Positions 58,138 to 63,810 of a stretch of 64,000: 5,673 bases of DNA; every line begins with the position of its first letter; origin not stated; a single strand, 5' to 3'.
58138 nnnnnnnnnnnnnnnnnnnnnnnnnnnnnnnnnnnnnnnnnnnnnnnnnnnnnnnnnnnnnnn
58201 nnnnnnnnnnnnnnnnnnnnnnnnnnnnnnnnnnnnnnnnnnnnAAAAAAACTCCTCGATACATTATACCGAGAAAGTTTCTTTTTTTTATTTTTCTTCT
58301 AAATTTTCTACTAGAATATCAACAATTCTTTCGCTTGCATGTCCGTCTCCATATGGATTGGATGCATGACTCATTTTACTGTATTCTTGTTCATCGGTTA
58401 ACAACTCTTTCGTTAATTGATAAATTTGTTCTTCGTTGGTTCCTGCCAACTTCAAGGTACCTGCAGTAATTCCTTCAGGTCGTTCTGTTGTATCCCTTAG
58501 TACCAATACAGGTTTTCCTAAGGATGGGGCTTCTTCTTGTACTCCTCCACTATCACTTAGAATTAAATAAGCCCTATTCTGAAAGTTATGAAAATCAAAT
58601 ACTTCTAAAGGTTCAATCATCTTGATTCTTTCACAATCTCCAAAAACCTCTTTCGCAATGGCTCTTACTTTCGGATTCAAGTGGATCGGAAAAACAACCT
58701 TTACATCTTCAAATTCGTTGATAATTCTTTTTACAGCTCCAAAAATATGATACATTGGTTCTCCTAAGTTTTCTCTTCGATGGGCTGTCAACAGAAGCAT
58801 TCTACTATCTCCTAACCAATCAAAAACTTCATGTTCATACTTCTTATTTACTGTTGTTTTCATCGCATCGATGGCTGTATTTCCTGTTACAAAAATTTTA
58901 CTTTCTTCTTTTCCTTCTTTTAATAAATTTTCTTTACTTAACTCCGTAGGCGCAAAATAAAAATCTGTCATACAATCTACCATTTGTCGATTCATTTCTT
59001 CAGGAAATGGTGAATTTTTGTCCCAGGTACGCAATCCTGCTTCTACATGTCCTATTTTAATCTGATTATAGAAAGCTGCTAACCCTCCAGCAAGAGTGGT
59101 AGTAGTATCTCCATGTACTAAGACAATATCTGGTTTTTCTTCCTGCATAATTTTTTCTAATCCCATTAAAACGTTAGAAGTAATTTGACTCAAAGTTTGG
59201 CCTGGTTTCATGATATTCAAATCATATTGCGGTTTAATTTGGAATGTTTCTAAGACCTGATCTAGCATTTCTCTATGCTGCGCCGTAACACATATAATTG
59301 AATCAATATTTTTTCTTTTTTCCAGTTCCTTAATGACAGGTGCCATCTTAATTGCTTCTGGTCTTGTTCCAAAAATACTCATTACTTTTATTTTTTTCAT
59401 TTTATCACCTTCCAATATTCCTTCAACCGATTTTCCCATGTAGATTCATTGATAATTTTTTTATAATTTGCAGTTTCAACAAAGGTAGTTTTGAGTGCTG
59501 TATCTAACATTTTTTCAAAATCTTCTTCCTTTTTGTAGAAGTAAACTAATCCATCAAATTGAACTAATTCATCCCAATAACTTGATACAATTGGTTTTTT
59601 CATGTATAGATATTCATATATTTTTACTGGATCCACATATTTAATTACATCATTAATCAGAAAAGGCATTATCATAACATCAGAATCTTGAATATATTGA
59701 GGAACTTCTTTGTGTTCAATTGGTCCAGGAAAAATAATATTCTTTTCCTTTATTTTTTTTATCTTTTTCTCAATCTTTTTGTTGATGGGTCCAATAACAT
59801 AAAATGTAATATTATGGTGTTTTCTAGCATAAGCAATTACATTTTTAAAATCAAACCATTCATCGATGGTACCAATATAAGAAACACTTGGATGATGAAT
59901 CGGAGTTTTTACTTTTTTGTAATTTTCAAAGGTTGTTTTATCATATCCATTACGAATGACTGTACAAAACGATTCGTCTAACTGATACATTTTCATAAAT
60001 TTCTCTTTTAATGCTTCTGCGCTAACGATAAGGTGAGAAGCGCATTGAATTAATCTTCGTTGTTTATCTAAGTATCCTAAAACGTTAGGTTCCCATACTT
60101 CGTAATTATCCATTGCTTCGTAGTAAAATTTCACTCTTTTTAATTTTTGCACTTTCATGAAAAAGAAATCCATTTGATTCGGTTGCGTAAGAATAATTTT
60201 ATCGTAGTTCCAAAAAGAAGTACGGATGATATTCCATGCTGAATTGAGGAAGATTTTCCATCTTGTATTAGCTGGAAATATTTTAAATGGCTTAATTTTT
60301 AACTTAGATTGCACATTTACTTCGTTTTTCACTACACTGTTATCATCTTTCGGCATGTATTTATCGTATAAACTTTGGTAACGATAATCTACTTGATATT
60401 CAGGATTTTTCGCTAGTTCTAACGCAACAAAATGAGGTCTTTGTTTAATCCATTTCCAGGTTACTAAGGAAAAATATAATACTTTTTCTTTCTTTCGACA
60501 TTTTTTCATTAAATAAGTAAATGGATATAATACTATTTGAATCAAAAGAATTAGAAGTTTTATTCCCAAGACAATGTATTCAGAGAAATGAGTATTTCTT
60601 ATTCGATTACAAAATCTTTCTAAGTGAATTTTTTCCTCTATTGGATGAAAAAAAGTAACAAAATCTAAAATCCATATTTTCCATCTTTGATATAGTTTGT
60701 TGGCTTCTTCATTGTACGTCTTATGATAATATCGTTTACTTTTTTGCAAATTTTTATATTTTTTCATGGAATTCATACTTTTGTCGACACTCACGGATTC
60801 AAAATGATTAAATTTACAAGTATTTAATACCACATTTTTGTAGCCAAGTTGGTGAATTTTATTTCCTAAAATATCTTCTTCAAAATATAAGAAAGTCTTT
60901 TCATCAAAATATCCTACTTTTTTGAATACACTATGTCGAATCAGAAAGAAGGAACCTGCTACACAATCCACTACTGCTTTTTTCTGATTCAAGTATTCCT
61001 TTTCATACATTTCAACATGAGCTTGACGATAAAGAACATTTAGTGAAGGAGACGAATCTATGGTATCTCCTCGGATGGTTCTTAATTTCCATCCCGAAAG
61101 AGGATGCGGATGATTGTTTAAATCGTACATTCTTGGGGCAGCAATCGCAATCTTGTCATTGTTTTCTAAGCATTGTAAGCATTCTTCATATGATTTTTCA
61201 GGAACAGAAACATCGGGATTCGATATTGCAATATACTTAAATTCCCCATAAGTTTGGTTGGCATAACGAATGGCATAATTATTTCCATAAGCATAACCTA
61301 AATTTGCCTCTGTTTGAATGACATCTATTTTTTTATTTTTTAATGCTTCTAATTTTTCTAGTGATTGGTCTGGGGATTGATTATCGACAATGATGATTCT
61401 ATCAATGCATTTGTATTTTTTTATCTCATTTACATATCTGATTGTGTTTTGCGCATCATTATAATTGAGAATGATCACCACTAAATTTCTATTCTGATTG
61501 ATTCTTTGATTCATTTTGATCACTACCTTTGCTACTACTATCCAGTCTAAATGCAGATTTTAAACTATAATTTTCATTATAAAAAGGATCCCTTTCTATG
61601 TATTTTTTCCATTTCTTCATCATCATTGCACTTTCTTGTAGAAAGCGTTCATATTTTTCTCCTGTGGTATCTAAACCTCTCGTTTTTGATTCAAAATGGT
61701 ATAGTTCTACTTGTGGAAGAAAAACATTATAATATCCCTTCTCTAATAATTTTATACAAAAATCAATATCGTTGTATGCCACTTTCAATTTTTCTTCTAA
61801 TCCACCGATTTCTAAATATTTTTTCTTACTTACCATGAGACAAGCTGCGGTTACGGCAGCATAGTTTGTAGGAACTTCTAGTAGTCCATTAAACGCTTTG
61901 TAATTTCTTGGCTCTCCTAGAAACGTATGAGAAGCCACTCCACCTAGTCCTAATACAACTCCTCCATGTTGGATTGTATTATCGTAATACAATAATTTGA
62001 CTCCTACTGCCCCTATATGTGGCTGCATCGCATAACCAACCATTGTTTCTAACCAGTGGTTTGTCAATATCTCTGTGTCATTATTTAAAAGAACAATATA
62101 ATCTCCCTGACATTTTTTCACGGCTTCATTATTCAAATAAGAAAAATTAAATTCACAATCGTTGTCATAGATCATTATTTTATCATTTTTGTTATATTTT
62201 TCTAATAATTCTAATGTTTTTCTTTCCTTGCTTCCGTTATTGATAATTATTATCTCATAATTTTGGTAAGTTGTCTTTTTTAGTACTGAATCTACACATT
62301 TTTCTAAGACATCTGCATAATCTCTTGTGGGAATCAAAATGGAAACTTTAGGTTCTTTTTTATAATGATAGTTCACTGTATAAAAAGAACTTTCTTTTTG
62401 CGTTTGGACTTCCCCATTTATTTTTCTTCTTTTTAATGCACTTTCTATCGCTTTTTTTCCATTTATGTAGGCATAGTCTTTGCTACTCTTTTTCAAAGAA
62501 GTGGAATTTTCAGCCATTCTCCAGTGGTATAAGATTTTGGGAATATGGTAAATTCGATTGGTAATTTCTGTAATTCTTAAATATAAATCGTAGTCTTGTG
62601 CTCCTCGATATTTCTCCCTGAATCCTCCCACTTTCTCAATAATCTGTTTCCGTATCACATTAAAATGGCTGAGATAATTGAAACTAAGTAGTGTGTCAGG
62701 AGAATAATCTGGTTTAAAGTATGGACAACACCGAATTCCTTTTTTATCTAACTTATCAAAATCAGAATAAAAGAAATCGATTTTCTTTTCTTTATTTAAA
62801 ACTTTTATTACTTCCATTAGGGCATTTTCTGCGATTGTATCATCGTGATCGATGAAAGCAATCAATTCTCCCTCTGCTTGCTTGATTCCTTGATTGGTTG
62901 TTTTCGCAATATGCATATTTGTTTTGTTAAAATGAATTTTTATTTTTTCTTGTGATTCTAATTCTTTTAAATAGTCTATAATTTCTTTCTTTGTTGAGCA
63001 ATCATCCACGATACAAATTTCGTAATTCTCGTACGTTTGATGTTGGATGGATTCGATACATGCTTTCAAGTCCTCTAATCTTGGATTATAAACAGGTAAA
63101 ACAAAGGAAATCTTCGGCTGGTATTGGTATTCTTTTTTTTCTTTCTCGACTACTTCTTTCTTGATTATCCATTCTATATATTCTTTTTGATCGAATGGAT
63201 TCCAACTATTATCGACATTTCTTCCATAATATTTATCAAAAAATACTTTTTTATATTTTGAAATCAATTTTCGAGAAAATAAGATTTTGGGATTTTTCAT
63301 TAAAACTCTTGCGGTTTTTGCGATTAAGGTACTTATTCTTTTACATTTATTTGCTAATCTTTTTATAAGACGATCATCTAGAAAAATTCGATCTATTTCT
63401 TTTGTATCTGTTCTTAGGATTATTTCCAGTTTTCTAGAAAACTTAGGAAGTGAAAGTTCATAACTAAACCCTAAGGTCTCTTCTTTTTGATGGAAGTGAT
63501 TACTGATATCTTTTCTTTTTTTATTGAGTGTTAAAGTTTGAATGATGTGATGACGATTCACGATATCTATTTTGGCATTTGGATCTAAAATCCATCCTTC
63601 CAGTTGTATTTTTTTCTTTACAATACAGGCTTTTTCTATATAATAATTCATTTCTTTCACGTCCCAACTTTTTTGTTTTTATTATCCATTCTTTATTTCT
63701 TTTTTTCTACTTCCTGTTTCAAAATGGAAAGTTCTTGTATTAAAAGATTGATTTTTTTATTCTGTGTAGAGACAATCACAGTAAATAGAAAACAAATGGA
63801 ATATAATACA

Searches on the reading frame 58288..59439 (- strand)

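Call 52: search_protein_families(library=pfam, proteins=[window:58288-59439:-], max_evalue=0.00001)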
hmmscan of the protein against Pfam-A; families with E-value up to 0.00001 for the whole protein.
window:58288-59439:- (383 aa): 1 family
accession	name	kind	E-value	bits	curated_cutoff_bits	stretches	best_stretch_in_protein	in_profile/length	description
PF02350.25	Epimerase_2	-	1.7e-126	422.2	30.6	1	37-376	1-346/347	UDP-N-acetylglucosamine 2-epimerase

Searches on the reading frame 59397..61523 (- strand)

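Call 52: search_protein_families(library=pfam, proteins=[window:59397-61523:-], max_evalue=0.00001)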
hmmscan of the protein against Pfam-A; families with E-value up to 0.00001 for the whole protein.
window:59397-61523:- (708 aa): 3 families
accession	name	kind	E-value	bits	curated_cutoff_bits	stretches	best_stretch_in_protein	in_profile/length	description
PF00535.33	Glycos_transf_2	-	7e-17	62.3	23.3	1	16-203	2-167/168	Glycosyl transferase family 2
PF13692.12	Glyco_trans_1_4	-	1.9e-09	38.4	27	1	564-658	25-121/142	Glycosyl transferases group 1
PF00534.26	Glycos_transf_1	-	2.8e-06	27.4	26.4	0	547-648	18-122/172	Glycosyl transferases group 1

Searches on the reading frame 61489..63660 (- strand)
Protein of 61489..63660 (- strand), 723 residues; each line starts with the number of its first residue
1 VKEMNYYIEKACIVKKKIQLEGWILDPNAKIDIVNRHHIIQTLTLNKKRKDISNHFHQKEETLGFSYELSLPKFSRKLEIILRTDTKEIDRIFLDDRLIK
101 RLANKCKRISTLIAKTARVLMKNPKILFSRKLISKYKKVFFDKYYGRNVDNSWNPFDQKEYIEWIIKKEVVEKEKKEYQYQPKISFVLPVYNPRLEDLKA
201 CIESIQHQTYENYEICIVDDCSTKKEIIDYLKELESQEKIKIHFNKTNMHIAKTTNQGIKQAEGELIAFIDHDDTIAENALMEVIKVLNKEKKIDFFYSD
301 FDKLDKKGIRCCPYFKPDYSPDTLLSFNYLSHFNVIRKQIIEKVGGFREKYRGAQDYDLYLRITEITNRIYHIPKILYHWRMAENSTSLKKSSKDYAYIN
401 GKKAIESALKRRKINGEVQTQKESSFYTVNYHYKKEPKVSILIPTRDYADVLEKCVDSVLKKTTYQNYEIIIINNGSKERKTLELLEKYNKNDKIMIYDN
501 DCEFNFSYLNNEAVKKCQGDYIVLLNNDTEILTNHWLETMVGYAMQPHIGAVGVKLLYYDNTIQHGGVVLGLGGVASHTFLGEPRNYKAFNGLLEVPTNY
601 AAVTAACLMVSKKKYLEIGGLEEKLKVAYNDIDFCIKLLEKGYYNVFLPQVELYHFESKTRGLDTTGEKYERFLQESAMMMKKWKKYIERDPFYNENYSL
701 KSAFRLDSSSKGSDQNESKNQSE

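Call 52: search_protein_families(library=pfam, proteins=[window:61489-63660:-], max_evalue=0.00001)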
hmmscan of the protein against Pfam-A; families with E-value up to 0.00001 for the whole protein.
window:61489-63660:- (723 aa): 3 families
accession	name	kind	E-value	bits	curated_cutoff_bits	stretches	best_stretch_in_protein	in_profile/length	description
PF00535.33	Glycos_transf_2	-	1.8e-48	165.1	23.3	2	185-343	1-166/168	Glycosyl transferase family 2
PF10111.15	Glyco_tranf_2_2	-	1.4e-23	84.2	27.3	2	187-289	3-107/276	Glycosyltransferase like family 2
PF13641.12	Glyco_tranf_2_3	-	4.9e-16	59.9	27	1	437-660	1-216/230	Glycosyltransferase like family 2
